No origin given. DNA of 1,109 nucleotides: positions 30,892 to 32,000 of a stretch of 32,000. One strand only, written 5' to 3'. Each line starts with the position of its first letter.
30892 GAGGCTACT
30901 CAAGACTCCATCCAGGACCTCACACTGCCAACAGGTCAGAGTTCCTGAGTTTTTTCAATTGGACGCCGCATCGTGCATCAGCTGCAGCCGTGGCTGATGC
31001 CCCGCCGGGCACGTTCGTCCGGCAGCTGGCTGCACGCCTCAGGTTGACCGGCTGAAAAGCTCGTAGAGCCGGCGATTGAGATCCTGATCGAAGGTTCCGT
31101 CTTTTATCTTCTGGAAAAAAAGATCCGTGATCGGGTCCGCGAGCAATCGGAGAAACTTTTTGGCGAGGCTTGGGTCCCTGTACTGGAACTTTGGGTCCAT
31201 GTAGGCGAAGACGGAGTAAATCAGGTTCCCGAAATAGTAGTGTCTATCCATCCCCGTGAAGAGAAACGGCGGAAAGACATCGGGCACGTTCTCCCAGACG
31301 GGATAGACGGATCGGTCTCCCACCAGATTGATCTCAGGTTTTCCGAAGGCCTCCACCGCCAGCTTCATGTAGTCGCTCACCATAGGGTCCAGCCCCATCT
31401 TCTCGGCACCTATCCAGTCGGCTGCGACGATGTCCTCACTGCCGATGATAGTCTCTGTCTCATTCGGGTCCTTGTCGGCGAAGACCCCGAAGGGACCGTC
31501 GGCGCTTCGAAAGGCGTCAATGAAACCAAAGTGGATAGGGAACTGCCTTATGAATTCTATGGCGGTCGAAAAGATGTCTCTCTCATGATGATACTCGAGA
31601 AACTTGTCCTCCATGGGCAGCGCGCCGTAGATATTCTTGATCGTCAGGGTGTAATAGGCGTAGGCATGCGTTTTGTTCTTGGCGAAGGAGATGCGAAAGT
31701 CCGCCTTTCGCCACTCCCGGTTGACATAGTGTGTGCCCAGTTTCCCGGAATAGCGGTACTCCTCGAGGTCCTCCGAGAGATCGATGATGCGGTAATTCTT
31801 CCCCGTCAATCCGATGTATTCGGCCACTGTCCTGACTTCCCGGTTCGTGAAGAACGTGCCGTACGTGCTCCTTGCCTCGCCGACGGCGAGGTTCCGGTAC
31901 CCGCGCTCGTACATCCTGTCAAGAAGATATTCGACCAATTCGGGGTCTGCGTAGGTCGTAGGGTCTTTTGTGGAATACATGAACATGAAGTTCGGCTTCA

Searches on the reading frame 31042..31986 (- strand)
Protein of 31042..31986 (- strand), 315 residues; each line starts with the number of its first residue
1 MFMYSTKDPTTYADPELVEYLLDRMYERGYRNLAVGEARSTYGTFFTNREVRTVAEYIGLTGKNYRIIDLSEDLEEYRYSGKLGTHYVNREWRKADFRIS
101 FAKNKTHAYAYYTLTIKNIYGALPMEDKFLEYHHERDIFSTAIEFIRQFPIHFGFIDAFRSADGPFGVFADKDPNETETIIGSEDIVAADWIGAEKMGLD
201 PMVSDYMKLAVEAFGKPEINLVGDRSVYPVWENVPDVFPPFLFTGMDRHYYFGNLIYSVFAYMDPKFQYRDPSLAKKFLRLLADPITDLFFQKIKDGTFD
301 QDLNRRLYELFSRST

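Call 69: search_protein_families(library=pfam, proteins=[window:31042-31986:-], max_evalue=0.001)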
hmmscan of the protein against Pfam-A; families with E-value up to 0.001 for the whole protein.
window:31042-31986:- (315 aa): 1 family
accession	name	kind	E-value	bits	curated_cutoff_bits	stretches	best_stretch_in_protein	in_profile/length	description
PF04015.17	DUF362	-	4.3e-19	69.8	24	1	7-194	10-199/200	Domain of unknown function (DUF362)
